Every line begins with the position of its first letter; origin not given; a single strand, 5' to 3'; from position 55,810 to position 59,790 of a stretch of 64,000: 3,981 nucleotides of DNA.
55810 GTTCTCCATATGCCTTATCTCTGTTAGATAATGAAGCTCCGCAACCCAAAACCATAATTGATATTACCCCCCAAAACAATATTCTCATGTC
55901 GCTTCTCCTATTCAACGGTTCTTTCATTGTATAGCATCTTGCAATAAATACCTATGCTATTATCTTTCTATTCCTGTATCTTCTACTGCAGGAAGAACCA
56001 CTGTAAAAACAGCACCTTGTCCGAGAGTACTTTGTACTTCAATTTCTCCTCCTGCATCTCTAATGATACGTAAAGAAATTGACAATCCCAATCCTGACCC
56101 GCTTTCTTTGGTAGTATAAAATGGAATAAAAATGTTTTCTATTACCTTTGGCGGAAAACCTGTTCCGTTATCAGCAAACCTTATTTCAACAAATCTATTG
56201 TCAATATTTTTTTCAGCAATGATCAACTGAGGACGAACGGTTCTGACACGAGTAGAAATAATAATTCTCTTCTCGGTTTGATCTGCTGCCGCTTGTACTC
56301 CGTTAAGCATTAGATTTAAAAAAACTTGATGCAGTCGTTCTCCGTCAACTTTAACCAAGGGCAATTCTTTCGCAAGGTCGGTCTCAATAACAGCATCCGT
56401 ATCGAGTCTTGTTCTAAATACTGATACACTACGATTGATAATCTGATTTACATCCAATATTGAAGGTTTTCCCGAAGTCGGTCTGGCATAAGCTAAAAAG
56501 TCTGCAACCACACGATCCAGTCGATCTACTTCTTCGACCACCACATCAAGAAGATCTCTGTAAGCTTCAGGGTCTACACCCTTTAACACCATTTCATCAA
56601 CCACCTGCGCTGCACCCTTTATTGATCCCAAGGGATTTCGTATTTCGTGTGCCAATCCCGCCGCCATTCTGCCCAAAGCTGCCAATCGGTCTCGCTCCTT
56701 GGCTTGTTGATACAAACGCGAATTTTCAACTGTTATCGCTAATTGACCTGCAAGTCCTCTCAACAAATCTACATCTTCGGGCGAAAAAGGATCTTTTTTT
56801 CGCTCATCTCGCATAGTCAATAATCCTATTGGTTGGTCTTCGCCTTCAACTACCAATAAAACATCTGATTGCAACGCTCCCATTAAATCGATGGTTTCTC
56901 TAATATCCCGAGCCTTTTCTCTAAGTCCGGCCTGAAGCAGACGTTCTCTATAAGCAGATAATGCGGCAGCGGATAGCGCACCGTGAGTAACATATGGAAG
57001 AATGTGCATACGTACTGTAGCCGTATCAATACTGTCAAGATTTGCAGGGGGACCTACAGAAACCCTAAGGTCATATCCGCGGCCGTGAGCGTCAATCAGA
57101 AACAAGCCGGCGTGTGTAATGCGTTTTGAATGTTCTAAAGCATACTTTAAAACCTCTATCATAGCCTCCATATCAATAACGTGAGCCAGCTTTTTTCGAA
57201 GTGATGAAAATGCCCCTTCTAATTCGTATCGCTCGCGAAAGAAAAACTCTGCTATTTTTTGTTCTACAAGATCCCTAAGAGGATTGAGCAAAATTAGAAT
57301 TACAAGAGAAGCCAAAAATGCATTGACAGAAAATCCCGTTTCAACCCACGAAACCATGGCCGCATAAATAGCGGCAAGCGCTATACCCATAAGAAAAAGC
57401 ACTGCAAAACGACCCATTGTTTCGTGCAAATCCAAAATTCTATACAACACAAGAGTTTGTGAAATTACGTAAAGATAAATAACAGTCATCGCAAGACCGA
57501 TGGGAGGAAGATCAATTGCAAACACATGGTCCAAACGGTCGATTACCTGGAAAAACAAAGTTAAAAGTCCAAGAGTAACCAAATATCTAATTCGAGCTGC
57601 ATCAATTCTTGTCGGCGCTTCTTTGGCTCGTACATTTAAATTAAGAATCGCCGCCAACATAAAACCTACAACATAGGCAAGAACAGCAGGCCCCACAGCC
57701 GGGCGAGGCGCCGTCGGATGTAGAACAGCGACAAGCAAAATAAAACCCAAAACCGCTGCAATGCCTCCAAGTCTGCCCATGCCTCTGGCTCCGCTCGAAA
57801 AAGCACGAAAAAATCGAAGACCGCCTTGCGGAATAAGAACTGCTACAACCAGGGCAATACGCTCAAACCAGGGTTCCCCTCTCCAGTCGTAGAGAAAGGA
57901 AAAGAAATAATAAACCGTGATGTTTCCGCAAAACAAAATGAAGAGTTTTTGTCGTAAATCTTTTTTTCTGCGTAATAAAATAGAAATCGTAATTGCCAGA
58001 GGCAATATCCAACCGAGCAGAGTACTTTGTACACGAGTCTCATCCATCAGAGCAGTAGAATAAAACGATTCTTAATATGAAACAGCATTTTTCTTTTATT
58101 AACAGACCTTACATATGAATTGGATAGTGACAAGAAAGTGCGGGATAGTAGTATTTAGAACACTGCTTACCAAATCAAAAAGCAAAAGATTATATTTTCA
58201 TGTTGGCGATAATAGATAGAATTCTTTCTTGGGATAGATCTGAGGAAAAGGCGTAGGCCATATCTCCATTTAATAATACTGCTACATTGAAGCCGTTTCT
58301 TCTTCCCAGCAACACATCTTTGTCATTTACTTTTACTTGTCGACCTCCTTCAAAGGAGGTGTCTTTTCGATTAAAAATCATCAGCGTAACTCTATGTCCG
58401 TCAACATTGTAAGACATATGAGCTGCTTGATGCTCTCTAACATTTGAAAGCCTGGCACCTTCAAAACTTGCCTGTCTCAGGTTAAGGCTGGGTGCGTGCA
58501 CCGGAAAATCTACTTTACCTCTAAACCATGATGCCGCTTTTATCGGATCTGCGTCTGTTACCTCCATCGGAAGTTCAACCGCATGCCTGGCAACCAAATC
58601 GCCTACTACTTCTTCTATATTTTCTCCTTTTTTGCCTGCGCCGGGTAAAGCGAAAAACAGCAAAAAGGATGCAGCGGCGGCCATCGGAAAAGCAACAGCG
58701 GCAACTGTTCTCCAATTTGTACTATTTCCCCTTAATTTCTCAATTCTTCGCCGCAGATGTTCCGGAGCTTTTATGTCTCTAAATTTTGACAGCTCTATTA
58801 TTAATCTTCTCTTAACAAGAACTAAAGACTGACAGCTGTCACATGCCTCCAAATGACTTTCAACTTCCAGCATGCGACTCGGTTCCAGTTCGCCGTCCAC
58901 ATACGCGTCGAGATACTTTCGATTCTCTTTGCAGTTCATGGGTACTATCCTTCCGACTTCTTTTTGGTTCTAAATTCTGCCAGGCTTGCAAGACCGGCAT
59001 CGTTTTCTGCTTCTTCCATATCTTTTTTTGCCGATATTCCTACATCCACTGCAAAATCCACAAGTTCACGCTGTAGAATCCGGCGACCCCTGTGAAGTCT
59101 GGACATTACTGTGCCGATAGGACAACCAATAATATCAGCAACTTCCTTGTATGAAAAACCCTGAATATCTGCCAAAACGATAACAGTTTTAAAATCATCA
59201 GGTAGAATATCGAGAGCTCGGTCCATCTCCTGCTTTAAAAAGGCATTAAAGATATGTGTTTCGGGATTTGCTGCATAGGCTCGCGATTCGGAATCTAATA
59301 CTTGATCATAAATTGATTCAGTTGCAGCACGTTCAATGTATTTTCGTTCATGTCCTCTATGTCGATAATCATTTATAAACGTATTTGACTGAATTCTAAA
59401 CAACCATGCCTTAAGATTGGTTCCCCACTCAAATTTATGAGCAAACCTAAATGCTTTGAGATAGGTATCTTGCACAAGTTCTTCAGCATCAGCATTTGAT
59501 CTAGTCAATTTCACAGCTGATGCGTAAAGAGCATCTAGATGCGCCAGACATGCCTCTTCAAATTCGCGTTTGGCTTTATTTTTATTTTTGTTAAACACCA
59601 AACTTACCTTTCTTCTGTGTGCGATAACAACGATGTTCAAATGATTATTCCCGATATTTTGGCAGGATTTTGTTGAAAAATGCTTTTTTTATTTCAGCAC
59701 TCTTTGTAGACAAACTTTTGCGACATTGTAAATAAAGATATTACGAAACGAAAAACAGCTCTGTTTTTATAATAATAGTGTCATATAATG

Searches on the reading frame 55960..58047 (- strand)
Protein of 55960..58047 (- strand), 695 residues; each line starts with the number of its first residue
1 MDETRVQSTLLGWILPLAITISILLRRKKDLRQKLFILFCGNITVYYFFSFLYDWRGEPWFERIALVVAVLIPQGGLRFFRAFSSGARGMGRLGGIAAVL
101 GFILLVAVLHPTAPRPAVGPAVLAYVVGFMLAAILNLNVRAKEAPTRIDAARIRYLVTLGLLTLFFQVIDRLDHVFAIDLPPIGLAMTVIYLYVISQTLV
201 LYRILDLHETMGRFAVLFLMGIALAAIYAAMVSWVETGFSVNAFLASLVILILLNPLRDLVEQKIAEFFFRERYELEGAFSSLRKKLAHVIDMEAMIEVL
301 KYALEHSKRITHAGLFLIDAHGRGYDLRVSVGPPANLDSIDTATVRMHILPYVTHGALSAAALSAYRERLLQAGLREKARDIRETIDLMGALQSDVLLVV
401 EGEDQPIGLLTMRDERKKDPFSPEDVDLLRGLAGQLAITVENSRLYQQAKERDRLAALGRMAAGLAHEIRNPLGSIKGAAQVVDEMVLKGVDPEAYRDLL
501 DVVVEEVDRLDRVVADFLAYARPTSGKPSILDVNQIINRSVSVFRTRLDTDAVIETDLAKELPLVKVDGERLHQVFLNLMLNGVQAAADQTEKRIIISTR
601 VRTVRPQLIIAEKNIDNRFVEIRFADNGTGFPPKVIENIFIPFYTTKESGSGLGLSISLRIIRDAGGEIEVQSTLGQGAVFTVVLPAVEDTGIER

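Call 45: search_protein_families(library=pfam, proteins=[window:55960-58047:-], max_evalue=0.001)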
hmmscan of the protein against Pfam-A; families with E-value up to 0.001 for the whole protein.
window:55960-58047:- (695 aa): 4 families
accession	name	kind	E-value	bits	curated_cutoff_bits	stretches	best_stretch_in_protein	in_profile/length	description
PF02518.31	HATPase_c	-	5.1e-21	75.6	26.4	1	568-687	2-109/111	Histidine kinase-, DNA gyrase B-, and HSP90-like ATPase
PF00512.31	HisKA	-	4.8e-16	59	26.9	1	458-526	2-66/66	His Kinase A (phospho-acceptor) domain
PF13492.12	GAF_3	-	7.5e-05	23.6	27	1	398-442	85-129/129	GAF domain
PF13185.12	GAF_2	-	9.2e-05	23.1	28.6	1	298-441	6-136/136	GAF domain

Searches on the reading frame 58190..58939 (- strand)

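Call 45: search_protein_families(library=pfam, proteins=[window:58190-58939:-], max_evalue=0.001)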
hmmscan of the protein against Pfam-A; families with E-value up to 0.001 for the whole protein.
window:58190-58939:- (249 aa): 1 family
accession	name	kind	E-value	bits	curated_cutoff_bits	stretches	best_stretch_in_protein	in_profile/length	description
PF13490.11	zf-HC2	-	2.3e-09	37.6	22.2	1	3-37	1-35/35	Putative zinc-finger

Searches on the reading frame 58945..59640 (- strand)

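Call 45: search_protein_families(library=pfam, proteins=[window:58945-59640:-], max_evalue=0.001)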
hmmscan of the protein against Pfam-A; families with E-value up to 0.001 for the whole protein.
window:58945-59640:- (231 aa): 4 families
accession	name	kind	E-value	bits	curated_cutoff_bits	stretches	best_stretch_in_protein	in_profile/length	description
PF08281.18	Sigma70_r4_2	-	1.2e-14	54.1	25.7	1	137-187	2-52/54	Sigma-70, region 4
PF04542.20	Sigma70_r2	-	7.7e-14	51.7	24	1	33-96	4-69/71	Sigma-70 region 2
PF04545.22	Sigma70_r4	-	5.5e-09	35.8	24.1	1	142-189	1-48/50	Sigma-70, region 4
PF22029.2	PhyR_sigma2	-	0.00036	20.9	27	1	44-83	14-53/55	Sigma2 domain of PhyR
